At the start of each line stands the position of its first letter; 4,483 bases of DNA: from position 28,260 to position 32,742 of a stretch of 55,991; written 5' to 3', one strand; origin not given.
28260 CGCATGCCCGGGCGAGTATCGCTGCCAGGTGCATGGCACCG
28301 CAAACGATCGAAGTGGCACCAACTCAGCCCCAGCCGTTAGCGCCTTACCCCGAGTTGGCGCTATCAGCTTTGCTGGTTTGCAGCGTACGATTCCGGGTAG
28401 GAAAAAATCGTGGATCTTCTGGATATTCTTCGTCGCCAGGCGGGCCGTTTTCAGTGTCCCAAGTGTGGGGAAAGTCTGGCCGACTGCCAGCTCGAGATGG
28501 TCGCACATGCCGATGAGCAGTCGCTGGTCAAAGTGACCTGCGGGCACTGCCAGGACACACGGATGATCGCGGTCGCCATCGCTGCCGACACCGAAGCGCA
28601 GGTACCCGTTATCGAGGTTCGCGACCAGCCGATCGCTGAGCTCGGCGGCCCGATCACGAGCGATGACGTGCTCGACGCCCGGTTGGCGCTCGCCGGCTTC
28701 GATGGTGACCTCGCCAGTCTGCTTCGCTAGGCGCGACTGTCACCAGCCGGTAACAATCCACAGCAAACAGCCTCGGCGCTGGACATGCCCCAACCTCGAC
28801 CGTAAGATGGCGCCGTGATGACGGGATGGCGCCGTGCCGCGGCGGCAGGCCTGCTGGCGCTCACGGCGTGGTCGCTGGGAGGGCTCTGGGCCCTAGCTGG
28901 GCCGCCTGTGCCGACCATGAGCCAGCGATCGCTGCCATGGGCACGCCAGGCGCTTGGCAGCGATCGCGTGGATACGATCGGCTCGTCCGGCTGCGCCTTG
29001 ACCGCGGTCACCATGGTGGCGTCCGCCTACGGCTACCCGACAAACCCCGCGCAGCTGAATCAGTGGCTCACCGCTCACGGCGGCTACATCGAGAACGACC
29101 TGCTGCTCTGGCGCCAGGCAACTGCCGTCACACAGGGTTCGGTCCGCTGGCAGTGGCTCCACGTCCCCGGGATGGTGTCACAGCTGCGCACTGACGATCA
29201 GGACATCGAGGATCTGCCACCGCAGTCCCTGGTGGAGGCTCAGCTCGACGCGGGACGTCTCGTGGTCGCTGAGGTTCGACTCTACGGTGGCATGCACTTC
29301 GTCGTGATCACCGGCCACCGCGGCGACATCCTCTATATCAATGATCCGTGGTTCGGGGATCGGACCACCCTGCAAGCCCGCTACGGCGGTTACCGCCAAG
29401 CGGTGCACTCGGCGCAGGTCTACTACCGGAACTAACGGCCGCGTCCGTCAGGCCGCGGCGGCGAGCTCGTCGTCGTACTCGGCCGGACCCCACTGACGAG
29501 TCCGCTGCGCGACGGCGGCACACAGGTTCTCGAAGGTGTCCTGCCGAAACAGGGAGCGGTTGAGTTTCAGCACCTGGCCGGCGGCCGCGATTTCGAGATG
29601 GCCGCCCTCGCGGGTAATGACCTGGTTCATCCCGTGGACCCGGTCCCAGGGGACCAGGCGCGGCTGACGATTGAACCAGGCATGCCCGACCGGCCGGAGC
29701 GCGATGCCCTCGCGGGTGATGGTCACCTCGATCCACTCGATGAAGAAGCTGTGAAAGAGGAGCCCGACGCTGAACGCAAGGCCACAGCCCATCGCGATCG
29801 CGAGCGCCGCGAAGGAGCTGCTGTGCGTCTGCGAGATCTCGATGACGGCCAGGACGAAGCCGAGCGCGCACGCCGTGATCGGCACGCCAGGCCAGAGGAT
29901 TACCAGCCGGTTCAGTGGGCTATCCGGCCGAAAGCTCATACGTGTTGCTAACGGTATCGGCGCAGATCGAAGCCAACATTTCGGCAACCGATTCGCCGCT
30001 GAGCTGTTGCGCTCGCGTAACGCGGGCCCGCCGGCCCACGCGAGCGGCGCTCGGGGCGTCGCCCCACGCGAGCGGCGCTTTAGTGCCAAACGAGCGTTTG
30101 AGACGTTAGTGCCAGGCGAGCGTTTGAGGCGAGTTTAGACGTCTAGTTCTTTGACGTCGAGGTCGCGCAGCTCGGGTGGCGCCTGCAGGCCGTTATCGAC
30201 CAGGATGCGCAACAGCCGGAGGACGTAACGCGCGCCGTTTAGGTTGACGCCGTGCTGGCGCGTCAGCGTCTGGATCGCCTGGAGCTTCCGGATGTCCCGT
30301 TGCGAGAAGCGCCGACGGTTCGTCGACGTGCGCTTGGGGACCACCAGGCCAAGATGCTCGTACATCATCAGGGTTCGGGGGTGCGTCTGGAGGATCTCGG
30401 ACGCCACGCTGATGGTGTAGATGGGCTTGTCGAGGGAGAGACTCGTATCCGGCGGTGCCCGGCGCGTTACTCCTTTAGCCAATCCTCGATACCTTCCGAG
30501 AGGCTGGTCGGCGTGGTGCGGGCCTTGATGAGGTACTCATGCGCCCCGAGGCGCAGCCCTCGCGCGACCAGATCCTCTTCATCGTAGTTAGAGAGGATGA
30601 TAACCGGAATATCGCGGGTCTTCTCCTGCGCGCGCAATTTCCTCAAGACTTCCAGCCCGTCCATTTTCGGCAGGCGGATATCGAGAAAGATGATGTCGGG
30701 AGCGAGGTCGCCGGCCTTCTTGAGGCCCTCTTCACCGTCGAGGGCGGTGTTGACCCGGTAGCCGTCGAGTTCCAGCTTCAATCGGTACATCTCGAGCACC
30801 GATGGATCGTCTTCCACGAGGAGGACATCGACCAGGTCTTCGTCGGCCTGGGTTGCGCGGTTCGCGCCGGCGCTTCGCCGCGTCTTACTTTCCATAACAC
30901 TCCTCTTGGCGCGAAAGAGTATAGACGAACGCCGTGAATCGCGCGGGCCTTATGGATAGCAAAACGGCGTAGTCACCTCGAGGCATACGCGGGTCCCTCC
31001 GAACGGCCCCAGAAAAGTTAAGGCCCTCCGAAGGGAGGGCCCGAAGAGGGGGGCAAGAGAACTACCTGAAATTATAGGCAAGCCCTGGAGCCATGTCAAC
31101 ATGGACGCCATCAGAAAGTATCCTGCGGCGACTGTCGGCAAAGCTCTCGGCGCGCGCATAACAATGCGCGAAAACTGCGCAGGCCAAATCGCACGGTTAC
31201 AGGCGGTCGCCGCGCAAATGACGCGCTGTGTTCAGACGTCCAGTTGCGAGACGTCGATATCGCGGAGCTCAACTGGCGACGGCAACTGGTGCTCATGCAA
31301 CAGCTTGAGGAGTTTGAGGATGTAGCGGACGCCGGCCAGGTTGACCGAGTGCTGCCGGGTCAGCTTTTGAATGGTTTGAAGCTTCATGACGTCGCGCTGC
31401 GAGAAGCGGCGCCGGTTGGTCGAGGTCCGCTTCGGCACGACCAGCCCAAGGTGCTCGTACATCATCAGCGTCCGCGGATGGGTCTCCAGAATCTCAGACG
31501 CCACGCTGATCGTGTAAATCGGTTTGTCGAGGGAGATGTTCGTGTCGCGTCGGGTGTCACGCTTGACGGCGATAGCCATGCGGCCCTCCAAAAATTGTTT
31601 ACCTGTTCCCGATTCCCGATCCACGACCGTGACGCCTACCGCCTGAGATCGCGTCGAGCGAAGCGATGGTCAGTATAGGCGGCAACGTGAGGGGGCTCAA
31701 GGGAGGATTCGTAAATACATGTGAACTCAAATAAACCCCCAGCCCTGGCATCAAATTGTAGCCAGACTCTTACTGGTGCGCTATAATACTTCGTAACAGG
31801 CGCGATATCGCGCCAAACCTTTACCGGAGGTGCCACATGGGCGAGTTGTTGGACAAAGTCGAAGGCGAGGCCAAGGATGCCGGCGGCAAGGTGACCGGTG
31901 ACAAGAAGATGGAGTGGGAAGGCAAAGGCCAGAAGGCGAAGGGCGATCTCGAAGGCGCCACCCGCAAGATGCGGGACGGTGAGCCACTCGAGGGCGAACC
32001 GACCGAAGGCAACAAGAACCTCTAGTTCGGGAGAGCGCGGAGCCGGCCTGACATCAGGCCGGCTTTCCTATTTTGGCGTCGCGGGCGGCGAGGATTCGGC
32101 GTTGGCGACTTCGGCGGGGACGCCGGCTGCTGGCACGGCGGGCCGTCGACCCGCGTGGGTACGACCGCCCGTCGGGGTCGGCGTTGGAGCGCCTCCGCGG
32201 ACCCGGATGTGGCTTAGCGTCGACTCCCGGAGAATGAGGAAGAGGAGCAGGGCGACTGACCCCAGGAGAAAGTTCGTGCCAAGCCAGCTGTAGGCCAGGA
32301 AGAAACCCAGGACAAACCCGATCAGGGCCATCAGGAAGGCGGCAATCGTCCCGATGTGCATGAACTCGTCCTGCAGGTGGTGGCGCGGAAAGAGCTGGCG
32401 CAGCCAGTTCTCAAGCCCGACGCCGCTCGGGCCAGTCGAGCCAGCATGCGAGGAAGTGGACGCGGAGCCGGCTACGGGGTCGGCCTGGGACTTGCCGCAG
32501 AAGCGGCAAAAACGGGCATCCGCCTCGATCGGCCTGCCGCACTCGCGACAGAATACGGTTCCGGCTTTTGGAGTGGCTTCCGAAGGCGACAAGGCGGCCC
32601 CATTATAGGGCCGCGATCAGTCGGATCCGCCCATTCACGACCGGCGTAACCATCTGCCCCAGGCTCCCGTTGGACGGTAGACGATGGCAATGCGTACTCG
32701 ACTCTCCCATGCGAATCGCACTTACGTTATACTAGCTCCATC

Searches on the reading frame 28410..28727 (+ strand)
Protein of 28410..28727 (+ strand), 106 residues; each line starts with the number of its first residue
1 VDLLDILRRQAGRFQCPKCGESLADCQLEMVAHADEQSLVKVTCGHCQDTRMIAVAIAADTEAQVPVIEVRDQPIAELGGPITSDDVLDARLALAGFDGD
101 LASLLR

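Call 72: search_protein_families(library=pfam, proteins=[window:28410-28727:+], max_evalue=0.001)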
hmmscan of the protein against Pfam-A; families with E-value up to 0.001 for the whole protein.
window:28410-28727:+ (106 aa): 1 family
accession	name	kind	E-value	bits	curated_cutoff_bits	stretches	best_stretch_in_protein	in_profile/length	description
PF13717.11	Zn_ribbon_4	-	0.00087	19.6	30.3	0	7-21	19-33/36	zinc-ribbon domain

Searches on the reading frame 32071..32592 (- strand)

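Call 72: search_protein_families(library=pfam, proteins=[window:32071-32592:-], max_evalue=0.001)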
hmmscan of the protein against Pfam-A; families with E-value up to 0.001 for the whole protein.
window:32071-32592:- (174 aa): 5 families
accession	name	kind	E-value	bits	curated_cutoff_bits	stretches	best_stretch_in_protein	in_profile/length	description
PF13240.11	Zn_Ribbon_1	-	1.2e-06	28.5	25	1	14-34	1-21/23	zinc-ribbon domain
PF24463.1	DUF7577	-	7.1e-06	26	28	1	11-34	1-24/27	Domain of unknown function (DUF7577)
PF12773.13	DZR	-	0.00036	21.1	27.3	1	15-35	1-21/45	Double zinc ribbon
PF24460.1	DUF7575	-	0.0005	19.8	28.5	1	11-34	2-25/28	Domain of unknown function (DUF7575)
PF10571.15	UPF0547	-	0.00065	20.2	29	0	15-33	3-21/26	Uncharacterised protein family UPF0547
